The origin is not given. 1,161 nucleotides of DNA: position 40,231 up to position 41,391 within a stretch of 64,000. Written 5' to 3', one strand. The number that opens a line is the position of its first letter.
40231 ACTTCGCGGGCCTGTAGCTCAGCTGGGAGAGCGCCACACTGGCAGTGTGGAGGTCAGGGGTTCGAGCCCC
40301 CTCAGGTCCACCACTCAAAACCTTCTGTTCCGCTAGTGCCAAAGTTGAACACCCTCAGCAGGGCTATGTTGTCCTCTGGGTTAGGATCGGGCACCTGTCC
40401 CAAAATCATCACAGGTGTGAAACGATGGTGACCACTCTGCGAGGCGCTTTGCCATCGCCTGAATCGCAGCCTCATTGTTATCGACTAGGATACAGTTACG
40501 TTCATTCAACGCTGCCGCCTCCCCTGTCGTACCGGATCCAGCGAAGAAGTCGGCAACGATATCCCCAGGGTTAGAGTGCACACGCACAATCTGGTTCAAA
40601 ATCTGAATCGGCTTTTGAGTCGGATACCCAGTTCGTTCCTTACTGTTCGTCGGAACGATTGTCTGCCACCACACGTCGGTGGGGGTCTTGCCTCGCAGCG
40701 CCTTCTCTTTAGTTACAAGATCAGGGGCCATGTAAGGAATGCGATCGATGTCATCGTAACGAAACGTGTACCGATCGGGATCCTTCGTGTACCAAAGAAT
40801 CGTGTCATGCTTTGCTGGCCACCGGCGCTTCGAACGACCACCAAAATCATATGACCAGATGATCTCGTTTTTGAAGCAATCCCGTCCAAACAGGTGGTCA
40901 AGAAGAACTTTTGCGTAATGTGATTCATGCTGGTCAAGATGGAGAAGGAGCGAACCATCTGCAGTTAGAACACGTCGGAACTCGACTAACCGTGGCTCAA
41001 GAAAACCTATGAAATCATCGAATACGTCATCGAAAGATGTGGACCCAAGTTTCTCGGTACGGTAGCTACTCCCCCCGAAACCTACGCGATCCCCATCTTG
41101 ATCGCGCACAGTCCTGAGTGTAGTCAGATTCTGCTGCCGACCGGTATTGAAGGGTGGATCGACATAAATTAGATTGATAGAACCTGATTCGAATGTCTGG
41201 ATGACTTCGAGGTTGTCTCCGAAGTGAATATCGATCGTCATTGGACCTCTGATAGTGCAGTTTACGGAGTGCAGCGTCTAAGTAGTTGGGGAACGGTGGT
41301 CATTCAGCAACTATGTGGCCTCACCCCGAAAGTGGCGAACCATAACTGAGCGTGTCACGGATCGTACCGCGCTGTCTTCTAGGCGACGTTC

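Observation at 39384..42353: Near-identical 80-nt inverted repeats (a copy of a gene's start codon plus 26 codons) bracket a 2.9-kb tRNA-Ala / orphan methyltransferase cassette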

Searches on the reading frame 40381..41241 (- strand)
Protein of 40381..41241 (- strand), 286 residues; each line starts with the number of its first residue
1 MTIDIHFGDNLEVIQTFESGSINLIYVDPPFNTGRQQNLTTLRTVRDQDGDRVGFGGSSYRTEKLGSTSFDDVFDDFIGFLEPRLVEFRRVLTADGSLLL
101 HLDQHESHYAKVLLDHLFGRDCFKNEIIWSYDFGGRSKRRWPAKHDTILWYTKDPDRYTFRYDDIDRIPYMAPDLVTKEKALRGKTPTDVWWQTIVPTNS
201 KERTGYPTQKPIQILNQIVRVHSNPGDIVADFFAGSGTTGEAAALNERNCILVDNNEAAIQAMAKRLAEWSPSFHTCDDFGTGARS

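Call 8: search_protein_families(library=pfam, proteins=[window:40381-41241:-], max_evalue=0.01)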
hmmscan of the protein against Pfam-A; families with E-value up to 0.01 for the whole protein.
window:40381-41241:- (286 aa): 4 families
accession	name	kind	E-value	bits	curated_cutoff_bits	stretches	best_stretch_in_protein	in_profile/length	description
PF01555.25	N6_N4_Mtase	-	4.3e-45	154.8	26.7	1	22-263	1-219/221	DNA methylase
PF03602.21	Cons_hypoth95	-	2.9e-07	30.8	24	1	227-269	43-86/182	Conserved hypothetical protein 95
PF02086.21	MethyltransfD12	-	0.00072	19.8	22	0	213-264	7-59/253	D12 class N6 adenine-specific DNA methyltransferase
PF05175.20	MTS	-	0.0035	17.4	23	0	12-43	89-120/170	Methyltransferase small domain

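Call 10: find_encoding_contigs(protein=window:40381-41241:-, flank=10000, max_places=10)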
Protein window:40381-41241:- (286 aa): 15 contigs read that carry it; 10 places shown.
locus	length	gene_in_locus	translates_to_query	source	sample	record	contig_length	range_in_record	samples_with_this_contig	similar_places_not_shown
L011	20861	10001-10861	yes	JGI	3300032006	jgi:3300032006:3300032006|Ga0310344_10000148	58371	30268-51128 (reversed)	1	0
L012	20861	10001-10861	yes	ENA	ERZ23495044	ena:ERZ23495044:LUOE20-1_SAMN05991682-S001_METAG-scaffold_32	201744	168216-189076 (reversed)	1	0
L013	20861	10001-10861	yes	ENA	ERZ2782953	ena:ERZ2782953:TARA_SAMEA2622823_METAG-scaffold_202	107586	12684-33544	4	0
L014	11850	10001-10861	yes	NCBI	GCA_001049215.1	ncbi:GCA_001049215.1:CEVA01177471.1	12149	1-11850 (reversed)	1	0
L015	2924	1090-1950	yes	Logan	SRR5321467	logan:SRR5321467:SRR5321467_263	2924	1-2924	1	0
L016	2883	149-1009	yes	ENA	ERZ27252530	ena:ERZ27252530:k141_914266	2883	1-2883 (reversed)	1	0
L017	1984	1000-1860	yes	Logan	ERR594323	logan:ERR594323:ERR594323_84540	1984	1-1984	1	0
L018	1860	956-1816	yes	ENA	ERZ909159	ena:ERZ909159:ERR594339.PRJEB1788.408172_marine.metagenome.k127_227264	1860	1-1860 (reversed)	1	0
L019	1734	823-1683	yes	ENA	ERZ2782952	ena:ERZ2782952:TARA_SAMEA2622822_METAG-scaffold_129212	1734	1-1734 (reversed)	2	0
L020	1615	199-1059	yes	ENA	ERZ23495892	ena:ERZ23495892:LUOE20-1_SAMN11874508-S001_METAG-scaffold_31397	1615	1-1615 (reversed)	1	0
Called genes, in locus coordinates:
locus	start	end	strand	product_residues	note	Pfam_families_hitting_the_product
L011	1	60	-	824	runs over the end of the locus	PF02515:CoA_transf_3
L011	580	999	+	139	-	-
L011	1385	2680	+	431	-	PF01497:Peripla_BP_2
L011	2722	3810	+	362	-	PF01032:FecCD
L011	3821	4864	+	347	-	PF00005:ABC_tran, PF13304:AAA_21 (weak)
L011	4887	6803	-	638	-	PF20091:Abhydrolase_10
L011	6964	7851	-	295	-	PF01370:Epimerase, PF08338:DUF1731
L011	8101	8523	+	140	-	-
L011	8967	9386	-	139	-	-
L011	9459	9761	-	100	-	-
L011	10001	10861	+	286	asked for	PF03602:Cons_hypoth95 (faint), PF01555:N6_N4_Mtase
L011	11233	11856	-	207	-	-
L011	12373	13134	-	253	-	PF02527:GidB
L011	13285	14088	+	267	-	PF03449:GreA_GreB_N, PF01272:GreA_GreB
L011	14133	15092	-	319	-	PF01040:UbiA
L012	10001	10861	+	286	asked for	PF03602:Cons_hypoth95 (faint), PF01555:N6_N4_Mtase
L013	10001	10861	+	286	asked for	PF03602:Cons_hypoth95 (faint), PF01555:N6_N4_Mtase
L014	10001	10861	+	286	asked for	PF03602:Cons_hypoth95 (faint), PF01555:N6_N4_Mtase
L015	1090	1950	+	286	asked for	PF03602:Cons_hypoth95 (faint), PF01555:N6_N4_Mtase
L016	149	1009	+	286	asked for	PF03602:Cons_hypoth95 (faint), PF01555:N6_N4_Mtase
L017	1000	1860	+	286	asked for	PF03602:Cons_hypoth95 (faint), PF01555:N6_N4_Mtase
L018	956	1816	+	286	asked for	PF03602:Cons_hypoth95 (faint), PF01555:N6_N4_Mtase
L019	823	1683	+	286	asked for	PF03602:Cons_hypoth95 (faint), PF01555:N6_N4_Mtase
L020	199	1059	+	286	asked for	PF03602:Cons_hypoth95 (faint), PF01555:N6_N4_Mtase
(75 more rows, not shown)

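Call 51: find_homologous_proteins(query=window:40381-41241:-, max_evalue=1e-20)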
Query window:40381-41241:- (286 aa): 8000 proteins with E <= 1e-20 among 8000 candidates; the best 120 are listed.
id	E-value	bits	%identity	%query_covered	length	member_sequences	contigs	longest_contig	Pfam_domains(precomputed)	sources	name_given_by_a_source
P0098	1.3e-165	568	87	96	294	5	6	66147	PF03602.22,PF01555.25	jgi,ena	jgi:site-specific DNA-methyltransferase (adenine-specific)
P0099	7.6e-153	526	85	94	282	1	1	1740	PF01555.25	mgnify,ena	mgnify:CR=1 FL=1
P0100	4.2e-147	507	77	96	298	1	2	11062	PF03602.22,PF01555.25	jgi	jgi:site-specific DNA-methyltransferase (adenine-specific)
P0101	1.5e-142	492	76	96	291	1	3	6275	PF03602.22,PF01555.25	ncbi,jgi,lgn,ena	-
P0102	1.0e-131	457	70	97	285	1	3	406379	PF05175.21,PF03602.22,PF01555.25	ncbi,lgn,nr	ncbi:site-specific DNA-methyltransferase [bacterium]|nr:site-specific DNA-methyltransferase [bacteri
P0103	3.5e-130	452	71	94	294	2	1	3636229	PF03602.22,PF01555.25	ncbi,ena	-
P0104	9.3e-130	450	70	97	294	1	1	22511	PF03602.22,PF01555.25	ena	-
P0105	2.1e-129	449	71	93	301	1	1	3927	PF03602.22,PF01555.25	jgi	-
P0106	9.4e-129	447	66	98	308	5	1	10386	PF03602.22,PF01555.25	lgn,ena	-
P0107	1.5e-128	446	70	94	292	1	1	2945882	PF03602.22,PF01555.25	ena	-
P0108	1.9e-128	446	70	94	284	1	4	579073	PF03602.22,PF01555.25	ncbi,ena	-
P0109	1.9e-128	446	70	94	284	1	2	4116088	PF03602.22,PF01555.25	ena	-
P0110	2.2e-128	446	69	93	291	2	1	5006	PF03602.22,PF01555.25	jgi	-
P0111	2.3e-128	446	70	94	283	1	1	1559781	PF03602.22,PF01555.25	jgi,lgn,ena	-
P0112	2.5e-128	445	67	99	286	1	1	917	PF03602.22,PF01555.25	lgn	-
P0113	2.8e-128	445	71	94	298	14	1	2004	PF03602.22,PF01555.25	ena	-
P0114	3.3e-128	445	69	93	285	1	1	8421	PF03602.22,PF01555.25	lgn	-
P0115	3.6e-128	445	70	94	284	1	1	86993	PF03602.22,PF01555.25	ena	-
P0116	4.4e-128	445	70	93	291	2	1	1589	PF03602.22,PF01555.25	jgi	-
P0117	6.7e-128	444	67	97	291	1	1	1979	PF03602.22,PF01555.25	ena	-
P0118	2.4e-127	442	69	93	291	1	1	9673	PF03602.22,PF01555.25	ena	-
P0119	2.7e-127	442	68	94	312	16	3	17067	PF05175.21,PF03602.22,PF02086.22,PF01555.25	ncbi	-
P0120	2.9e-127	442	67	98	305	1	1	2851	PF03602.22,PF01555.25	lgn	-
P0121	3.3e-127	442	69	94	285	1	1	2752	PF05175.21,PF03602.22,PF01555.25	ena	-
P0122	3.4e-127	442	67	97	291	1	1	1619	PF03602.22,PF01555.25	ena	-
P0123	8.1e-127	441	69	94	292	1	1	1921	PF03602.22,PF01555.25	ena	-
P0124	9.3e-127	440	69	94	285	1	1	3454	PF05175.21,PF03602.22,PF01555.25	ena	-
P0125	1.1e-126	440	66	99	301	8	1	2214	PF03602.22,PF01555.25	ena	-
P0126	1.5e-126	440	69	93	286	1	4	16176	PF03602.22,PF01555.25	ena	-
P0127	1.6e-126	440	69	93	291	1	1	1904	PF03602.22,PF01555.25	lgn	-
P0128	1.6e-126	440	69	94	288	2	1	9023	PF03602.22,PF01555.25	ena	-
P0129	1.8e-126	439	66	98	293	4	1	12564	PF03602.22,PF01555.25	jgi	jgi:site-specific DNA-methyltransferase (adenine-specific)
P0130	1.9e-126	439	70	94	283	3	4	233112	PF03602.22,PF01555.25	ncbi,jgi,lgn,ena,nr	ncbi:MAG: site-specific DNA-methyltransferase [Chloroflexi bacterium]|nr:site-specific DNA-methyltra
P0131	1.9e-126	439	66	97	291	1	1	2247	PF03602.22,PF01555.25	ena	-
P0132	2.0e-126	439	66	98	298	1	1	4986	PF13847.13,PF05175.21,PF03602.22,PF01555.25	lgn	-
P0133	2.3e-126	439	69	94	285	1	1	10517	PF05175.21,PF03602.22,PF01555.25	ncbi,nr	ncbi:MAG: site-specific DNA-methyltransferase [Chloroflexi bacterium]|nr:site-specific DNA-methyltra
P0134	2.6e-126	439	69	93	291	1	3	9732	PF03602.22,PF01555.25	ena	-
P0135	2.6e-126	439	69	93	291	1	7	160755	PF03602.22,PF01555.25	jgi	jgi:site-specific DNA-methyltransferase (adenine-specific)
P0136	2.7e-126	439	69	93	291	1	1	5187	PF03602.22,PF01555.25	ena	-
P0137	2.7e-126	439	69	93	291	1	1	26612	PF03602.22,PF01555.25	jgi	-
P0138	3.0e-126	439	69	93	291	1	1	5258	PF03602.22,PF01555.25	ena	-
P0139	3.0e-126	439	68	93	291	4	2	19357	PF03602.22,PF01555.25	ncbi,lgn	-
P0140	3.7e-126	438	69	97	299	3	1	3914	PF03602.22,PF01555.25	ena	-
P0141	3.7e-126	438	68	95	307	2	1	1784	PF03602.22,PF01555.25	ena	-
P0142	3.7e-126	438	68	94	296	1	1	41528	PF03602.22,PF01555.25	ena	-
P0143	3.9e-126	438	67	98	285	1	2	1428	PF05175.21,PF03602.22,PF01555.25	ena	-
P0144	4.4e-126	438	66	97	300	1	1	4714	PF03602.22,PF01555.25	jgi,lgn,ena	-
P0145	5.3e-126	438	67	98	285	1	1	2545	PF05175.21,PF03602.22,PF01555.25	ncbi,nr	ncbi:MAG: site-specific DNA-methyltransferase [Chloroflexi bacterium]|nr:site-specific DNA-methyltra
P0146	5.7e-126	438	69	94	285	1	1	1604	PF05175.21,PF03602.22,PF01555.25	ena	-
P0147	6.1e-126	438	67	93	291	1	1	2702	PF03602.22,PF01555.25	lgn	-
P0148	6.1e-126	438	69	94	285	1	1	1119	PF05175.21,PF03602.22,PF01555.25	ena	-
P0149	6.2e-126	438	68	95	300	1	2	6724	PF03602.22,PF01555.25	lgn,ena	-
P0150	6.5e-126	438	65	96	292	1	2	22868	PF03602.22,PF01555.25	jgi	-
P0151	6.8e-126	437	69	93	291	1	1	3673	PF03602.22,PF01555.25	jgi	jgi:site-specific DNA-methyltransferase (adenine-specific)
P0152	7.8e-126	437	68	99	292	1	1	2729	PF03602.22,PF01555.25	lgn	-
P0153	8.3e-126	437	69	94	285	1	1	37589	PF05175.21,PF03602.22,PF01555.25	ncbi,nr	ncbi:MAG: site-specific DNA-methyltransferase [Chloroflexi bacterium]|nr:site-specific DNA-methyltra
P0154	8.6e-126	437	69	94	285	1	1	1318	PF05175.21,PF03602.22,PF01555.25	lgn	-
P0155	9.6e-126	437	67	95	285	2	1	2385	PF03602.22,PF01555.25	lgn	-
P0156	9.8e-126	437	68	94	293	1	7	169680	PF05175.21,PF03602.22,PF02086.22,PF01555.25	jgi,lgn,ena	jgi:site-specific DNA-methyltransferase (adenine-specific)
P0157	1.1e-125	437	69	95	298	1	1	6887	PF03602.22,PF01555.25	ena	-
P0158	1.2e-125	437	68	93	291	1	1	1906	PF03602.22,PF01555.25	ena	-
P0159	1.5e-125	436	68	96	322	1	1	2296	PF03602.22,PF01555.25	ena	-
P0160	1.6e-125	436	69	94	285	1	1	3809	PF05175.21,PF03602.22,PF01555.25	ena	-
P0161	1.6e-125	436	69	94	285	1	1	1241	PF03602.22,PF01555.25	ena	-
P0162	1.7e-125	436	67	96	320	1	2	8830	PF03602.22,PF01555.25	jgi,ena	-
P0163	2.0e-125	436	68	94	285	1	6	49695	PF05175.21,PF03602.22,PF02086.22,PF01555.25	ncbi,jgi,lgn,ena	jgi:site-specific DNA-methyltransferase (adenine-specific)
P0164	2.1e-125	436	69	94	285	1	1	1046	PF05175.21,PF03602.22,PF01555.25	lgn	-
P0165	2.2e-125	436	69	94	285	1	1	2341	PF05175.21,PF03602.22,PF01555.25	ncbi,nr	ncbi:MAG: site-specific DNA-methyltransferase [Chloroflexi bacterium]|nr:site-specific DNA-methyltra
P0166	2.7e-125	436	68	93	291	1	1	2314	PF03602.22,PF01555.25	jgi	jgi:site-specific DNA-methyltransferase (adenine-specific)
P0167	2.7e-125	436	69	97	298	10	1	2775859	PF03602.22,PF01555.25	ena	-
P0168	2.7e-125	436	68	94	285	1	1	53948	PF05175.21,PF03602.22,PF02086.22,PF01555.25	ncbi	-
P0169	2.7e-125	436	63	99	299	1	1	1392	PF05175.21,PF03602.22,PF01555.25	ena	-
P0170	2.9e-125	435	68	94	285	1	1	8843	PF05175.21,PF03602.22,PF01555.25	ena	-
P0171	3.1e-125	435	69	94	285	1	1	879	PF05175.21,PF03602.22,PF02086.22,PF01555.25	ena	-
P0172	3.2e-125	435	67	95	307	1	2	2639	PF03602.22,PF01555.25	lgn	-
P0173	3.3e-125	435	68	96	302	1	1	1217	PF03602.22,PF01555.25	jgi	-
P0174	3.7e-125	435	66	97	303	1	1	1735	PF03602.22,PF01555.25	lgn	-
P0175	3.9e-125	435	68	93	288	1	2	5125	PF03602.22,PF01555.25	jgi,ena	-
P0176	4.0e-125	435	68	94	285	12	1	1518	PF05175.21,PF03602.22,PF01555.25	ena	-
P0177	4.0e-125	435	68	93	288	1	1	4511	PF03602.22,PF01555.25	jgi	jgi:site-specific DNA-methyltransferase (adenine-specific)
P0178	4.1e-125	435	66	95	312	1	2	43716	PF03602.22,PF02086.22,PF01555.25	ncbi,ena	-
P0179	4.2e-125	435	68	93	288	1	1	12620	PF03602.22,PF01555.25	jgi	jgi:site-specific DNA-methyltransferase (adenine-specific)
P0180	4.4e-125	435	68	94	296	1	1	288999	PF03602.22,PF02086.22,PF01555.25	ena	-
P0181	4.7e-125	435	65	97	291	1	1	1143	PF03602.22,PF01555.25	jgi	jgi:site-specific DNA-methyltransferase (adenine-specific)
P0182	5.2e-125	435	68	94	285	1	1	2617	PF05175.21,PF03602.22,PF01555.25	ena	-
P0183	5.4e-125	435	69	94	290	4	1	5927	PF03602.22,PF01555.25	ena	-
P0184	5.5e-125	435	64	97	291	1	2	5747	PF03602.22,PF01555.25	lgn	-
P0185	5.6e-125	434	66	96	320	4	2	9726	PF03602.22,PF01555.25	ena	-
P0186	6.5e-125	434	67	95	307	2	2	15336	PF03602.22,PF01555.25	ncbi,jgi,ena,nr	ncbi:MAG TPA: site-specific DNA-methyltransferase [Phycisphaerales bacterium]|nr:site-specific DNA-m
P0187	8.5e-125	434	66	97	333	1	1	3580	PF03602.22,PF01555.25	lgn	-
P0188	9.5e-125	434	64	97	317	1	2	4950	PF13847.13,PF03602.22,PF02086.22,PF01555.25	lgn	-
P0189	1.0e-124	434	64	97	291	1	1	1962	PF03602.22,PF01555.25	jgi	jgi:site-specific DNA-methyltransferase (adenine-specific)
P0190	1.1e-124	434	67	96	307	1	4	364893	PF03602.22,PF01555.25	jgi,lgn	-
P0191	1.1e-124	434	69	94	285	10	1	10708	PF05175.21,PF03602.22,PF01555.25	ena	-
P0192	1.3e-124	433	66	97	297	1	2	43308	PF03602.22,PF01555.25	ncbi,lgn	-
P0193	1.3e-124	433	65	97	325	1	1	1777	PF05175.21,PF03602.22,PF01555.25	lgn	-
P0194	1.4e-124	433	68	93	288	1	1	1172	PF03602.22,PF01555.25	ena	-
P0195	1.6e-124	433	67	94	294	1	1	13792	PF03602.22,PF01555.25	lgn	-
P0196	1.9e-124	433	68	94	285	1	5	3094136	PF05175.21,PF03602.22,PF02086.22,PF01555.25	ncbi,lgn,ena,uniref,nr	ncbi:DNA-methyltransferase [Candidatus Lucifugimonas marina]|uniref:Site-specific DNA-methyltransfer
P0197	1.9e-124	433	67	94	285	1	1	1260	PF05175.21,PF03602.22,PF01555.25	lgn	-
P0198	2.5e-124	432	65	96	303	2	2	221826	PF03602.22,PF01555.25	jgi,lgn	-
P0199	2.7e-124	432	67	96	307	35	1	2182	PF03602.22,PF01555.25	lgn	-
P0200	2.9e-124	432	65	96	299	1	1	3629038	PF03602.22,PF01555.25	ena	-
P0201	2.9e-124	432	66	99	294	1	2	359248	PF03602.22,PF01555.25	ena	-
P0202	3.7e-124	432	68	96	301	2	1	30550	PF03602.22,PF01555.25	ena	-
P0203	3.7e-124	432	65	96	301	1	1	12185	PF03602.22,PF01555.25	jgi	-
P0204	3.7e-124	432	67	96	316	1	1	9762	PF03602.22,PF01555.25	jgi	jgi:site-specific DNA-methyltransferase (adenine-specific)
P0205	3.8e-124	432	68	95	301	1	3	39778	PF03602.22,PF01555.25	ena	-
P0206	4.0e-124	432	68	93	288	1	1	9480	PF03602.22,PF01555.25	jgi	jgi:site-specific DNA-methyltransferase (adenine-specific)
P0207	4.3e-124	432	68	94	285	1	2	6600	PF05175.21,PF03602.22,PF02086.22,PF01555.25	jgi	-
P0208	4.4e-124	432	68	94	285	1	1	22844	PF05175.21,PF03602.22,PF02086.22,PF01555.25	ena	-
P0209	4.4e-124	432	68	94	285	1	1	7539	PF05175.21,PF03602.22,PF01555.25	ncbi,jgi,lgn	-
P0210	4.9e-124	431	66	96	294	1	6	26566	PF03602.22,PF01555.25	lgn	-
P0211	5.0e-124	431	68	94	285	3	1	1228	PF05175.21,PF03602.22,PF01555.25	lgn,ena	-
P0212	5.8e-124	431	68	94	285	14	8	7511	PF05175.21,PF03602.22,PF02086.22,PF01555.25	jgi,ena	jgi:site-specific DNA-methyltransferase (adenine-specific)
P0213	5.8e-124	431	67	97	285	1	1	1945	PF05175.21,PF03602.22,PF02086.22,PF01555.25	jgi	jgi:site-specific DNA-methyltransferase (adenine-specific)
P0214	7.2e-124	431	64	97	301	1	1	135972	PF05175.21,PF03602.22,PF01555.25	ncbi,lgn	ncbi:MAG: DNA-methyltransferase [Phycisphaerales bacterium JB043]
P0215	7.2e-124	431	66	96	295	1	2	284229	PF03602.22,PF01555.25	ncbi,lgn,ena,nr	ncbi:MAG: site-specific DNA-methyltransferase [Phycisphaerales bacterium]|nr:site-specific DNA-methy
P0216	7.6e-124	431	67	94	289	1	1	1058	PF03602.22,PF01555.25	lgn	-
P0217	7.7e-124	431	66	97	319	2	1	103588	PF03602.22,PF01555.25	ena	-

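Call 52: find_encoding_contigs(protein=P0109, flank=10000, max_places=2)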
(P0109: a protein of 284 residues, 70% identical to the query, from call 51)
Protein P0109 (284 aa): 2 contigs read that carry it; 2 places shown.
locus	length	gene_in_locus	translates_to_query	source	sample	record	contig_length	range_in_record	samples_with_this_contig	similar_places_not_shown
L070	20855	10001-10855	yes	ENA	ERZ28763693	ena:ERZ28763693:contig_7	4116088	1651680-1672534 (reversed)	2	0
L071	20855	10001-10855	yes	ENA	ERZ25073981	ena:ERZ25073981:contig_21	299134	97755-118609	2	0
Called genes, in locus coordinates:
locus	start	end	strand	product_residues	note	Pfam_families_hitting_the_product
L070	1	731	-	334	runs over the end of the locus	PF00586:AIRS, PF02769:AIRS_C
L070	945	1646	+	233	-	PF00730:HhH-GPD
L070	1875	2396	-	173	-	PF13302:Acetyltransf_3, PF13420:Acetyltransf_4, PF00583:Acetyltransf_1, PF13673:Acetyltransf_10, PF13508:Acetyltransf_7, PF08445:FR47 (weak)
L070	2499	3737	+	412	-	PF01960:ArgJ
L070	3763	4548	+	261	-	PF00696:AA_kinase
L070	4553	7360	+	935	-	PF03699:UPF0182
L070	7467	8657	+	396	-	PF00202:Aminotran_3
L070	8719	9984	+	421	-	PF00764:Arginosuc_synth, PF20979:Arginosuc_syn_C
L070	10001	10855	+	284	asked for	PF03602:Cons_hypoth95 (faint), PF01555:N6_N4_Mtase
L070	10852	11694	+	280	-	PF01209:Ubie_methyltran, PF13489:Methyltransf_23, PF13847:Methyltransf_31, PF08241:Methyltransf_11, PF08242:Methyltransf_12, PF13649:Methyltransf_25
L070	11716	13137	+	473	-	PF00206:Lyase_1, PF14698:ASL_C2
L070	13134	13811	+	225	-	PF00834:Ribul_P_3_epim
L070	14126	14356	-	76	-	PF00830:Ribosomal_L28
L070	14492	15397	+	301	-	PF00149:Metallophos, PF12850:Metallophos_2 (faint)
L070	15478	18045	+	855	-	PF17191:RecG_wedge, PF00270:DEAD, PF04851:ResIII, PF00271:Helicase_C, PF22590:Cas3-like_C_2 (faint), PF19833:RecG_dom3_C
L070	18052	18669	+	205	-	PF00588:SpoU_methylase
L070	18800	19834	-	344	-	-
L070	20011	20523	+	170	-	-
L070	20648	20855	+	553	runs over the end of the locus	PF03485:Arg_tRNA_synt_N, PF00750:tRNA-synt_1d, PF05746:DALR_1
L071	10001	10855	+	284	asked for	PF03602:Cons_hypoth95 (faint), PF01555:N6_N4_Mtase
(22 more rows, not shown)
